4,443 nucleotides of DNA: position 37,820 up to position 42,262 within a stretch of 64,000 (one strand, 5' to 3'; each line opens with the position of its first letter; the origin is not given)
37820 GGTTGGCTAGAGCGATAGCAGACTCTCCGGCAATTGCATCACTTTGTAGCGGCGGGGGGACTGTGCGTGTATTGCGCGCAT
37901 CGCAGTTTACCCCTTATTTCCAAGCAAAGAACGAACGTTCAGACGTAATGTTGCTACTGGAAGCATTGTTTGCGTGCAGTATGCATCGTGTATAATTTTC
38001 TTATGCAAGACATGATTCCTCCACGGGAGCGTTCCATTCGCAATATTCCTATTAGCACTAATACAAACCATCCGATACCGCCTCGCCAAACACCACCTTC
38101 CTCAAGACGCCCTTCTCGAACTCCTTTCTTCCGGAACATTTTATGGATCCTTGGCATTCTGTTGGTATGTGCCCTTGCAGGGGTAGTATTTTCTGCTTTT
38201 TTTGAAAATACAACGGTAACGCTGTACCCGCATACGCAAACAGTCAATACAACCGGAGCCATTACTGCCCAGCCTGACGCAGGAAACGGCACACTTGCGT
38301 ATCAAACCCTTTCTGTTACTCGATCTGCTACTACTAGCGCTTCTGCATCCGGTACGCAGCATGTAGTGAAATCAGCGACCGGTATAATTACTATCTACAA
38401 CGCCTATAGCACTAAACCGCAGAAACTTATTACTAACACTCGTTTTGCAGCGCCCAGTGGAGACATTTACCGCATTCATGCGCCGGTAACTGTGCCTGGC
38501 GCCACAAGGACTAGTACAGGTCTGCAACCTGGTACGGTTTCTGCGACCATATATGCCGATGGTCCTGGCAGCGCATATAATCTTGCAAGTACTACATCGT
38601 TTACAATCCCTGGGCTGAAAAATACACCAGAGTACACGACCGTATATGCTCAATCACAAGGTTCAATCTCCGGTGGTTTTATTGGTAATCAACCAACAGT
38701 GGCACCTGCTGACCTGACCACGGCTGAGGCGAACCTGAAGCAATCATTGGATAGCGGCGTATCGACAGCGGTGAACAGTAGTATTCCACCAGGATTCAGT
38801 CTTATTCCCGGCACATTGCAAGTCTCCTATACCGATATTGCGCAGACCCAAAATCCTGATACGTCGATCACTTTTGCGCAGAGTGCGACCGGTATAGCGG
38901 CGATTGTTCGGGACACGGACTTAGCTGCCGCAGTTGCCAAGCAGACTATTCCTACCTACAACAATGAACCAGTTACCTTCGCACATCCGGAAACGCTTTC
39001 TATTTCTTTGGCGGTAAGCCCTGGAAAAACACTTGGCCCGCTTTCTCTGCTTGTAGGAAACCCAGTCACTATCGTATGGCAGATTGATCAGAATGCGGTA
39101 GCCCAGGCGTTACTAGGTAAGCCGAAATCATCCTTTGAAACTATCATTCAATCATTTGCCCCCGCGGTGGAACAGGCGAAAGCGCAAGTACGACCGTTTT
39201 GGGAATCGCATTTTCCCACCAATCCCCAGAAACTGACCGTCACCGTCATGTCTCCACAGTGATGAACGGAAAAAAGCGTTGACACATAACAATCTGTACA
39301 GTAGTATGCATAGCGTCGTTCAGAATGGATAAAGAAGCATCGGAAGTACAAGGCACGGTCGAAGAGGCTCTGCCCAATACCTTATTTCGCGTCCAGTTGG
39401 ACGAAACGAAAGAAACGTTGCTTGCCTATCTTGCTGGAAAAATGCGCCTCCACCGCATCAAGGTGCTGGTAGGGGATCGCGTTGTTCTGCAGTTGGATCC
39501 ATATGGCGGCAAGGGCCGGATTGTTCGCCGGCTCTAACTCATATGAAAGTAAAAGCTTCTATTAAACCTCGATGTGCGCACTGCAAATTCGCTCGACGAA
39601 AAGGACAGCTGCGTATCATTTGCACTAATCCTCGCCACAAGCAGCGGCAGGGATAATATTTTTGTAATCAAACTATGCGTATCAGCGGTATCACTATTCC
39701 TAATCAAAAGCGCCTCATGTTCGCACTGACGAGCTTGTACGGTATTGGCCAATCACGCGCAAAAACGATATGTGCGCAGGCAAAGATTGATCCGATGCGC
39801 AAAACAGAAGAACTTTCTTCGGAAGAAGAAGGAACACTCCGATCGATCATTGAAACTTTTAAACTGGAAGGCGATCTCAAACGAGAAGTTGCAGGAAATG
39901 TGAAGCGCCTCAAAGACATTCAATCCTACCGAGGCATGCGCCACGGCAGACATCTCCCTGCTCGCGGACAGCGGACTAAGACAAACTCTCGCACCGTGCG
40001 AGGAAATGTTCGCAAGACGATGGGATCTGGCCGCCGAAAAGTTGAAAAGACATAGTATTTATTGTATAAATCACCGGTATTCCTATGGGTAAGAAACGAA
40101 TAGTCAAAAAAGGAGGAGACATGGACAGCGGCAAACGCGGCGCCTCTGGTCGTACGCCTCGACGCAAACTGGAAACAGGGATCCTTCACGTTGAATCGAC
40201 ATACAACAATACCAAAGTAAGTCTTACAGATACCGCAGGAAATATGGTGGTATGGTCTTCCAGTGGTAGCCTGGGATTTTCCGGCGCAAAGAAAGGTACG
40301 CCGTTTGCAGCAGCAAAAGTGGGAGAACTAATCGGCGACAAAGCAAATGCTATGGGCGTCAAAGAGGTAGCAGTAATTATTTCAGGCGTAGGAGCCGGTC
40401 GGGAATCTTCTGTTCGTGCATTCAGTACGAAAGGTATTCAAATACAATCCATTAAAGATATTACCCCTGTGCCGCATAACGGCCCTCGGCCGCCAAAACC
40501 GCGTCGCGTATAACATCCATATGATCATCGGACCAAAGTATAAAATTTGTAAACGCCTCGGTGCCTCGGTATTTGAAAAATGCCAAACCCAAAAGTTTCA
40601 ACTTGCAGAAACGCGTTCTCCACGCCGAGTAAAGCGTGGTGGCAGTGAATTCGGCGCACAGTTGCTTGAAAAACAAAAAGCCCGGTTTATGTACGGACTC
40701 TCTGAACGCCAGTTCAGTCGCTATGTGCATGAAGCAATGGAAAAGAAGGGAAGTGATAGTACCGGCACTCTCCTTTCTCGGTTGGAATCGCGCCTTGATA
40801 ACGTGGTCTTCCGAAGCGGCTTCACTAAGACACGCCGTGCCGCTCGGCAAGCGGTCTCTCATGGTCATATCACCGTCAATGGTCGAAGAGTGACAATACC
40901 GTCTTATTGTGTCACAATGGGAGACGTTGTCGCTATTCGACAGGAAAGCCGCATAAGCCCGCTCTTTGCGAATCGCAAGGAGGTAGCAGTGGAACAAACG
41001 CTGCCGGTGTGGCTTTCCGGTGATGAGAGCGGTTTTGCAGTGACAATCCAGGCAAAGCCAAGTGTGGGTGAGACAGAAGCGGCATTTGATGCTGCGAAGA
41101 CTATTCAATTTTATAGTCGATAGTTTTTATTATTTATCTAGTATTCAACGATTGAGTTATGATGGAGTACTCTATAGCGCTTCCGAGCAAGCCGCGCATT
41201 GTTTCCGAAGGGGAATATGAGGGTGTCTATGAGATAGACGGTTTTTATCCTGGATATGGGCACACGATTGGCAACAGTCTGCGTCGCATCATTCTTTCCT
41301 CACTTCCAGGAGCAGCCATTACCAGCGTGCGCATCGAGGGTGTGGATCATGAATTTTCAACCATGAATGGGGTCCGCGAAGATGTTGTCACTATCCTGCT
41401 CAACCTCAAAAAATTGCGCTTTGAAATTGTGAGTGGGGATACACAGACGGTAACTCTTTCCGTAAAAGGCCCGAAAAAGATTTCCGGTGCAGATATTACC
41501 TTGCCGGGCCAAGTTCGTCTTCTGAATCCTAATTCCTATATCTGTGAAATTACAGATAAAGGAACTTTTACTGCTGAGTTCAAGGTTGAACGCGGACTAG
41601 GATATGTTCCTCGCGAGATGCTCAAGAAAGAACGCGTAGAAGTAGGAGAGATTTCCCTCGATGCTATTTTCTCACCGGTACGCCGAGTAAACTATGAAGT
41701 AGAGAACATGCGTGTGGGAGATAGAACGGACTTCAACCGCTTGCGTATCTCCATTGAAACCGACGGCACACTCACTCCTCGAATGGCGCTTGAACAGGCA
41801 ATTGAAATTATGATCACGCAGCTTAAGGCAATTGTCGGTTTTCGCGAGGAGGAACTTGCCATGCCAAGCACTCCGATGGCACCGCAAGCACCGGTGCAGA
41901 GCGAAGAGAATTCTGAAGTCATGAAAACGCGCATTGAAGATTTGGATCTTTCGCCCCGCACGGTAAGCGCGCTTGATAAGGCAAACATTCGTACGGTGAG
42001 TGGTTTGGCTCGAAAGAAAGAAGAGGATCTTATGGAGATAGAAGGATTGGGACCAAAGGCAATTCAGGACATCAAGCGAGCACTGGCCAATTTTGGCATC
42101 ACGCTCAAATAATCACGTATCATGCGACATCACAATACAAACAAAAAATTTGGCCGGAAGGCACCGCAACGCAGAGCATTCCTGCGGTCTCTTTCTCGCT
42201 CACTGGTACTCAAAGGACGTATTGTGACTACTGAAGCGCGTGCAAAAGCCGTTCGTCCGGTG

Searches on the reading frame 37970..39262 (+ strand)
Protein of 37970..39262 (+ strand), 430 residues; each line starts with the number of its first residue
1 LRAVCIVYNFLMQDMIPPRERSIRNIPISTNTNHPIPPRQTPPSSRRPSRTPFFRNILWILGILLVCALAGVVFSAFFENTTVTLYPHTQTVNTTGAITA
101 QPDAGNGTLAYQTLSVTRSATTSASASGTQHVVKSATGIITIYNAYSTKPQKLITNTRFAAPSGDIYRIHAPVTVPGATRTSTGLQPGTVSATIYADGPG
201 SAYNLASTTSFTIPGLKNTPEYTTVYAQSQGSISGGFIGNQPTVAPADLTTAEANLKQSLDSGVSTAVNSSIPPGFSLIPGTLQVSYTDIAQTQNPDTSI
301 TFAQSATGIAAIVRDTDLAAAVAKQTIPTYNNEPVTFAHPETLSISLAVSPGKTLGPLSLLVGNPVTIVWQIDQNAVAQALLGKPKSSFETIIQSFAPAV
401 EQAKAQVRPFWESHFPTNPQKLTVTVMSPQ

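Call 54: search_protein_families(library=pfam, max_evalue=0.01, proteins=[window:37970-39262:+])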
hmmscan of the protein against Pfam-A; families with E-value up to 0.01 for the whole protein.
window:37970-39262:+ (430 aa): 1 family
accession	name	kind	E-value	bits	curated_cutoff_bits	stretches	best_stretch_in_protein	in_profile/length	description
PF21110.3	GlxA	-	0.00013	23.1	27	1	136-219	2-93/105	GlxA beta barrel domain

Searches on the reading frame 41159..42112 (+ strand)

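Call 54: search_protein_families(library=pfam, max_evalue=0.01, proteins=[window:41159-42112:+])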
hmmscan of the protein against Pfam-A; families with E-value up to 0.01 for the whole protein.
window:41159-42112:+ (317 aa): 6 families
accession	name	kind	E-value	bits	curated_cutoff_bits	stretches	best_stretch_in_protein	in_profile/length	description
PF01000.31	RNA_pol_A_bac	-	1.7e-28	99.6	33.9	1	57-172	1-119/119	RNA polymerase Rpb3/RpoA insert domain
PF01193.29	RNA_pol_L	-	3.8e-23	81.4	24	1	31-222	5-74/74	RNA polymerase Rpb3/Rpb11 dimerisation domain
PF03118.21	RNA_pol_A_CTD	-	8.6e-16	57.9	23.8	1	249-310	5-66/67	Bacterial RNA polymerase, alpha chain C terminal domain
PF14520.12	HHH_5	-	5.2e-06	27.3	27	1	265-310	11-56/57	Helix-hairpin-helix domain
PF13656.11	RNA_pol_L_2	-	0.0003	20.9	27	0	193-224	40-71/75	RNA polymerase Rpb3/Rpb11 dimerisation domain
PF21794.3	RAD51D_N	-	0.0085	16.7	27.3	0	264-309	12-57/60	RAD51D, N-terminal domain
